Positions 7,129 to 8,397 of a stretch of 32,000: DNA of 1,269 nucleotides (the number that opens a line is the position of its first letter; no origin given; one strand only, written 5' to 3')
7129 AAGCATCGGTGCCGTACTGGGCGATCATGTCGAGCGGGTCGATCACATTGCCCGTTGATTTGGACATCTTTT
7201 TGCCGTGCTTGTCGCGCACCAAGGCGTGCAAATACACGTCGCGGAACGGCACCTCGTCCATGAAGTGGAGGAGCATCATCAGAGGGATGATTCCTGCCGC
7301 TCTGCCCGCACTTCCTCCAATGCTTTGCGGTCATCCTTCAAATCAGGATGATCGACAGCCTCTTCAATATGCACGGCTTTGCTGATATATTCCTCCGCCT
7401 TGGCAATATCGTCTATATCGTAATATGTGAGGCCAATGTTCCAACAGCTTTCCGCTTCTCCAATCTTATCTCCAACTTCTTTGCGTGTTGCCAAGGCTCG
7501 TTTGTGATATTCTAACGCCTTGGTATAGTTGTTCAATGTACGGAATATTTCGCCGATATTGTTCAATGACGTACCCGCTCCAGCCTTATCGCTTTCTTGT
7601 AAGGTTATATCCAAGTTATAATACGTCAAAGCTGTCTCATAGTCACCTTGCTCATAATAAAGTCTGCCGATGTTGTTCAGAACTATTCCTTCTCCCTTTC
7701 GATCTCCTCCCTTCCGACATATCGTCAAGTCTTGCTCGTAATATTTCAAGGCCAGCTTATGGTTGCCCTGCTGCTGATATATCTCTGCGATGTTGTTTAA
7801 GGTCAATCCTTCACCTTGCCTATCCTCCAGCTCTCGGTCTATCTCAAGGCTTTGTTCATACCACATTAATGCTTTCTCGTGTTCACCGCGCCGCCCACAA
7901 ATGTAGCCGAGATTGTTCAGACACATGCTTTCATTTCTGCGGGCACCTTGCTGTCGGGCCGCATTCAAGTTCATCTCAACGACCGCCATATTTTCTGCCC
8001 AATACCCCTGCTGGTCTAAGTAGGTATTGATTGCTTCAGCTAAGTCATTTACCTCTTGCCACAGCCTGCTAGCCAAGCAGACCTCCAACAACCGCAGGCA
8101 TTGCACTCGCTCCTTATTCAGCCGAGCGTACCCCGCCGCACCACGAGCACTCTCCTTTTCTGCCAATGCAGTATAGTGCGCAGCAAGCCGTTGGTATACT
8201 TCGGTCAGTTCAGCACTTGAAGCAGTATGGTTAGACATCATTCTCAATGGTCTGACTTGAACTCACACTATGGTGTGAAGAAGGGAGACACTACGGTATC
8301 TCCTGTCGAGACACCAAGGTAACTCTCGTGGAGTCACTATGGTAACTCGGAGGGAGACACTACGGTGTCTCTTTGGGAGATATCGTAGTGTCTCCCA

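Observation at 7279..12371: Split NLR/STAND cassette: one effector-less NB-ARC core followed by two separately encoded, paralogous TPR sensor arms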

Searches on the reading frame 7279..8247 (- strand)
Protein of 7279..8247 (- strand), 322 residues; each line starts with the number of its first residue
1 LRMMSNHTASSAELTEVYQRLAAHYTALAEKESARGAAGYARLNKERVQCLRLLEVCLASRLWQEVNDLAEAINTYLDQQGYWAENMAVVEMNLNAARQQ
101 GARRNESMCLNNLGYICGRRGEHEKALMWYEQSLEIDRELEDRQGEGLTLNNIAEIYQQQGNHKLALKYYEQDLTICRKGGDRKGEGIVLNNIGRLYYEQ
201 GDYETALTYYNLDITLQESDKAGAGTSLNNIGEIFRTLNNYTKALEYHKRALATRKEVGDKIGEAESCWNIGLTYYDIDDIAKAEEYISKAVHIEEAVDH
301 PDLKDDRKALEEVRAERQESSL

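Call 7: search_protein_families(library=pfam, proteins=[window:7279-8247:-], max_evalue=0.01)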
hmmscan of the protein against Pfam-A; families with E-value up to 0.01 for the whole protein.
window:7279-8247:- (322 aa): 18 families
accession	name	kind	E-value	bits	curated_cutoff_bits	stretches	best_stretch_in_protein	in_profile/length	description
PF13424.12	TPR_12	-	6.9e-36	122.7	30.1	3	149-211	5-69/77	Tetratricopeptide repeat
PF00515.34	TPR_1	-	3.7e-28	96.6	27.8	4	109-138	3-32/34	Tetratricopeptide repeat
PF13374.12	TPR_10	-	6.7e-26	89.9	27.5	4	226-258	3-35/42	Tetratricopeptide repeat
PF13176.12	TPR_7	-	4.9e-24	82.8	27.9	4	149-183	1-35/36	Tetratricopeptide repeat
PF13181.12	TPR_8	-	4.7e-22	76.7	25.7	4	265-294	1-30/34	Tetratricopeptide repeat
PF07719.23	TPR_2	-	1.7e-21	74.9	27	3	189-211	3-25/34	Tetratricopeptide repeat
PF13414.12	TPR_11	-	5.4e-08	32.8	26.8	0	194-211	1-18/42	TPR repeat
PF17874.7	TPR_MalT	-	1e-07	32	45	1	110-218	43-153/336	MalT-like TPR region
PF13431.12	TPR_17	-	1.3e-06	28.6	24.4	0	189-207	15-33/34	Tetratricopeptide repeat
PF13428.12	TPR_14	-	2.1e-06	28.3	23.5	0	194-211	8-25/44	Tetratricopeptide repeat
PF13432.12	TPR_16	-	2.4e-06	28.3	32.7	1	193-253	3-59/65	Tetratricopeptide repeat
PF18768.7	RNPP_C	-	3.1e-06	27.3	26.5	1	150-215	82-149/213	RNPP family C-terminal domain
PF13174.12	TPR_6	-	1.7e-05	25.6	26.3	0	193-211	6-24/33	Tetratricopeptide repeat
PF14938.12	SNAP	-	2.7e-05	24.2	25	1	124-251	52-181/282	Soluble NSF attachment protein, SNAP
PF24885.1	TPR_NPHP3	-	3.6e-05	23.7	100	0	192-259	146-217/239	Nephrocystin-3 TPR domain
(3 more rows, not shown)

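Call 8: search_protein_families(library=padloc, proteins=[window:7279-8247:-], max_evalue=0.01)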
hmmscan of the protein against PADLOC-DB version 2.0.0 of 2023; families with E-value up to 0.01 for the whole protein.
window:7279-8247:- (322 aa): 3 families
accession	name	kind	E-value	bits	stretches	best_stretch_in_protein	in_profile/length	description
PDLC01169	TPR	-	4e-25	86.6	3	150-239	112-203/252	TPR repeats containing protein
PDLC01078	C3a156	-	0.0006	17.5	1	230-303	90-156/268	oxidoreductase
PDLC01170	TPR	-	0.0044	14.4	0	125-170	179-224/368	TPR repeats containing protein fused to cold shock-like domain (OB-fold)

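Call 86: search_protein_families(library=ncbifam, proteins=[window:7279-8241:-], max_evalue=0.001)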
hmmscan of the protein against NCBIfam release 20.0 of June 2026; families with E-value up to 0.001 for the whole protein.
window:7279-8241:- (320 aa): 13 families
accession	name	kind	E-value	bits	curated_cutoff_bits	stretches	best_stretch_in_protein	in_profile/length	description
NF041717.1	HaaA_phane_TPR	equivalog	1.1e-24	86.6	1125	3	111-213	758-860/882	cyclophane-containing RiPP biosynthesis TPR protein HaaT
NF053520.1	HK_Porph_FimS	equivalog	3.8e-23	81.6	600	2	54-198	73-217/618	sensor histidine kinase FimS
NF002725.1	PRK02603.1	equivalog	2.8e-17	63.3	143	4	117-176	47-103/173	photosystem I assembly protein Ycf3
NF053617.1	SARPRegAfsRStmc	equivalog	1.7e-14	52.8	1430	2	85-309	758-982/986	SARP-family global regulator AfsR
TIGR02521.1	type_IV_pilW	equivalog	3.7e-13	49.6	154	1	150-257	70-169/234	type IV pilus biogenesis/stability protein PilW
NF052312.1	T9SS_PorW_SprE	equivalog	3.4e-10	39.2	250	2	187-254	292-359/716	type IX secretion system periplasmic lipoprotein PorW/SprE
NF053779.1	BT3442_fam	equivalog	7.6e-09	34.8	940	1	110-288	107-281/563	BT3442 family protein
NF053720.1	NsdA_fam_reg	subfamily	3e-08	33.6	75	1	158-207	214-263/432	NsdA family TPR-like regulatory protein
NF058541.1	SusR_regulator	equivalog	7.8e-07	28.6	480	1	194-291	174-269/515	SusR family glycan utilization regulator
TIGR02917.1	PEP_TPR_lipo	equivalog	9.3e-07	27.1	312.2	0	97-174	457-528/899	XrtA/PEP-CTERM system TPR-repeat protein PrsT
NF047507.1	TPR_BatC_Lepto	exception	1.3e-06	28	175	0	190-253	63-126/214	TPR repeat-containing protein BatC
NF040959.1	MamA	equivalog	1.2e-05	24.9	200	0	149-293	41-169/204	magnetosome protein MamA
NF033758.1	gliding_GltE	equivalog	0.00014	21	225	0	86-173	69-148/411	adventurous gliding motility TPR repeat lipoprotein GltE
